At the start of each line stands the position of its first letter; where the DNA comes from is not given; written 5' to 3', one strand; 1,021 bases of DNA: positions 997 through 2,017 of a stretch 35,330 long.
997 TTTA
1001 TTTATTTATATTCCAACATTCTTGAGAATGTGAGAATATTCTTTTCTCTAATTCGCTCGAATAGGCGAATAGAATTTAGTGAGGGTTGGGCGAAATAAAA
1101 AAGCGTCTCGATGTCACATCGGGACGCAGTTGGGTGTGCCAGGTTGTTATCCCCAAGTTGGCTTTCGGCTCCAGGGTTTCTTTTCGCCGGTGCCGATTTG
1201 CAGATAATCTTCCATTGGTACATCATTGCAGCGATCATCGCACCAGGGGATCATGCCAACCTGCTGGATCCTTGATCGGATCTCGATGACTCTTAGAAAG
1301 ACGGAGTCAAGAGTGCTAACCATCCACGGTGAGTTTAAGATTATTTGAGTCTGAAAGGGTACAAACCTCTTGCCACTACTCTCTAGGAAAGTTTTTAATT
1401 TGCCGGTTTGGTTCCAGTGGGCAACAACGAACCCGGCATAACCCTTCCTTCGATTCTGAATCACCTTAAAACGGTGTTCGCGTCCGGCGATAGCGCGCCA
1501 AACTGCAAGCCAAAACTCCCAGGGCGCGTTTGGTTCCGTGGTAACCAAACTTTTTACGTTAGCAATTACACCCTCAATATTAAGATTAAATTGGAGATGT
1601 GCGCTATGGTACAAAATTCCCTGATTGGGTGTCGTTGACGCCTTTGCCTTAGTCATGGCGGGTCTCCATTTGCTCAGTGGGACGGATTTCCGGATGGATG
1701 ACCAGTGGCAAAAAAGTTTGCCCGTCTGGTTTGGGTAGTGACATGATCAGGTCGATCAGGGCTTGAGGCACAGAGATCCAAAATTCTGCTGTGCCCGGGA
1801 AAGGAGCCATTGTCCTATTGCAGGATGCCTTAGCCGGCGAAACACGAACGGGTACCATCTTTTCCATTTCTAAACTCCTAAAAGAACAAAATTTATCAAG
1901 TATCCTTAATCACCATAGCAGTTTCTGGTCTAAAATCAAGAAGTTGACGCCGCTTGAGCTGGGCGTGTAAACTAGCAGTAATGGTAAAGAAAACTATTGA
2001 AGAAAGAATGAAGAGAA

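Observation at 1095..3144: Paralogous 165-169 aa proteins of unknown family sit tail-to-tail with the zinc-ribbon genes; one copy carries an extra coupled 72-aa gene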

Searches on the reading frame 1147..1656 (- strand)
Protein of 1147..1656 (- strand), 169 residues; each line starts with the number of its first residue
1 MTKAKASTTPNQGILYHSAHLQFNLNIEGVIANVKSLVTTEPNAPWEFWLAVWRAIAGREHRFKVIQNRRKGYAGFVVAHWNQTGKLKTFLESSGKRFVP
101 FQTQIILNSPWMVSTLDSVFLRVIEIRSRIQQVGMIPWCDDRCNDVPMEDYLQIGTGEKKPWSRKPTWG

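Call 6: search_protein_families(library=pfam, proteins=[window:1147-1656:-], max_evalue=1)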
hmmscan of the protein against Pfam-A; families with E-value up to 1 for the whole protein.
window:1147-1656:- (169 aa): 0 families

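Call 7: search_protein_families(library=ncbifam, proteins=[window:1147-1656:-], max_evalue=1)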
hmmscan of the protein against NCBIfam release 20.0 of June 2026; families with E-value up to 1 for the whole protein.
window:1147-1656:- (169 aa): 0 families

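Call 9: search_protein_families(library=phrogs, proteins=[window:1147-1656:-], max_evalue=1)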
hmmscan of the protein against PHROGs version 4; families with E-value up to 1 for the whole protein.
window:1147-1656:- (169 aa): 3 families
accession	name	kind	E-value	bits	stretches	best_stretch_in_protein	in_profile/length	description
phrog_8818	-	unknown function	0.095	13.4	1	141-155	18-32/38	-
phrog_36829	-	unknown function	0.12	13.4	1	63-91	27-53/59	-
phrog_7557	-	head and packaging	0.37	9.4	1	18-74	941-996/1221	virion structural protein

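Call 10: search_protein_families(library=padloc, proteins=[window:1147-1656:-], max_evalue=1)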
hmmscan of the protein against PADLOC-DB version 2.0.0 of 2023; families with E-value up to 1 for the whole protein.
window:1147-1656:- (169 aa): 0 families

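Call 20: find_encoding_contigs(protein=window:1147-1656:-, flank=10000, max_places=10)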
Protein window:1147-1656:- (169 aa): 4 contigs read that carry it; 4 places shown.
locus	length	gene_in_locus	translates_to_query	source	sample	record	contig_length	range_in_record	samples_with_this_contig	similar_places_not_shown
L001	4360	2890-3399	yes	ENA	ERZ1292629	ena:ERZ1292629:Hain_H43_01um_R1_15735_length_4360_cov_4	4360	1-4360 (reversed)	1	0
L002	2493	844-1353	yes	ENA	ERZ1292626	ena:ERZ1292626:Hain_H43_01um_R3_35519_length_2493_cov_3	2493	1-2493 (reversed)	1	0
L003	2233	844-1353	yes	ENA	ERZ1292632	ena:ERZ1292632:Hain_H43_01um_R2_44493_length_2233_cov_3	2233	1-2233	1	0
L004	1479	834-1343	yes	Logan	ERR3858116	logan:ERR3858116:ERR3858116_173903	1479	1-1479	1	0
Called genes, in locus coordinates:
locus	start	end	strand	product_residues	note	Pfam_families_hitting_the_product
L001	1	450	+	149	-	?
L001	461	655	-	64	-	-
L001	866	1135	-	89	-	PF01936:NYN (weak)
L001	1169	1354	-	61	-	-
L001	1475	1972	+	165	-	-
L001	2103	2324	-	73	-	-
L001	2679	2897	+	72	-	-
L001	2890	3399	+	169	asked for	-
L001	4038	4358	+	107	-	?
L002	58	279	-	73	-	-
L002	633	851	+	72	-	-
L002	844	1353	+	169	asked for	-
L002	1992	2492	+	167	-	?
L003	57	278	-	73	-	-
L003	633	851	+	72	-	-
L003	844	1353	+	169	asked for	-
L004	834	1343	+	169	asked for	-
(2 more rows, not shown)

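Call 33: list_cluster_members(proteins=[window:1147-1656:-, window:2574-3071:-, window:1649-1867:-, window:608-988:+, window:2222-2443:+, window:3864-4085:+, window:4826-5356:-, window:5364-7262:-])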
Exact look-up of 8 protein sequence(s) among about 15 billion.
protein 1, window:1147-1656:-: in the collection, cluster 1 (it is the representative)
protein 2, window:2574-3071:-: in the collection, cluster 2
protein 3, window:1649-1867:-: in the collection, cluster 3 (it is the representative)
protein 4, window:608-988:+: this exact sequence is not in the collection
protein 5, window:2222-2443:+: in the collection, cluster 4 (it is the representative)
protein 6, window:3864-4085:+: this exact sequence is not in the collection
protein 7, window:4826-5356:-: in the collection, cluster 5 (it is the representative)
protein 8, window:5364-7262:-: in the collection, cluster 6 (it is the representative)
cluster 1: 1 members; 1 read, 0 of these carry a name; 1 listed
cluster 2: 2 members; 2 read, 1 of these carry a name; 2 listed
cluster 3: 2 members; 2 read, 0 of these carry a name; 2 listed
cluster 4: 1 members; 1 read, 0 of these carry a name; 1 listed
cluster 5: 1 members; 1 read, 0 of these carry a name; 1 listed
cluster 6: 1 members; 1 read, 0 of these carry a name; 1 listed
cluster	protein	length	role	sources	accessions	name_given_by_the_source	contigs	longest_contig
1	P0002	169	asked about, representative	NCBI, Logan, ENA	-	-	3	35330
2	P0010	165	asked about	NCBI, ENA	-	-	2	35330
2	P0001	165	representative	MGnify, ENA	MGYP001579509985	FL=1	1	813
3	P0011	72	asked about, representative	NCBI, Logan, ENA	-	-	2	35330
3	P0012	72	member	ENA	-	-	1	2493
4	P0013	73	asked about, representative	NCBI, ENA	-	-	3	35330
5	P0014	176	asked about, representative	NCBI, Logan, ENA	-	-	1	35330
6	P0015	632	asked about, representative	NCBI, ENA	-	-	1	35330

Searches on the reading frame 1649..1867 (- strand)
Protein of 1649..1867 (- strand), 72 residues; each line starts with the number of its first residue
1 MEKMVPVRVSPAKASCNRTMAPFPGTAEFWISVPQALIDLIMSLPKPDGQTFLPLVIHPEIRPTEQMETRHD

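Call 6: search_protein_families(library=pfam, proteins=[window:1649-1867:-], max_evalue=1)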
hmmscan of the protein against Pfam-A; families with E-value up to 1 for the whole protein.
window:1649-1867:- (72 aa): 0 families

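Call 7: search_protein_families(library=ncbifam, proteins=[window:1649-1867:-], max_evalue=1)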
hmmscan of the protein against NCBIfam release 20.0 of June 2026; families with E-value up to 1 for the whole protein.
window:1649-1867:- (72 aa): 0 families

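Call 9: search_protein_families(library=phrogs, proteins=[window:1649-1867:-], max_evalue=1)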
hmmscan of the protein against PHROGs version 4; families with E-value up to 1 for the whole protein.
window:1649-1867:- (72 aa): 0 families

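Call 10: search_protein_families(library=padloc, proteins=[window:1649-1867:-], max_evalue=1)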
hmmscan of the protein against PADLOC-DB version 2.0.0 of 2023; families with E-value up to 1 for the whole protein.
window:1649-1867:- (72 aa): 0 families

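Call 69: find_homologous_proteins(query=window:1649-1867:-, max_evalue=1)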
Query window:1649-1867:- (72 aa): 1 proteins with E <= 1 among 2 candidates.
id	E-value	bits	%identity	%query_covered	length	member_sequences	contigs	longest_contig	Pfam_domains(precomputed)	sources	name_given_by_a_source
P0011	1.5e-41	157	100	100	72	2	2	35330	-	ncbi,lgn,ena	-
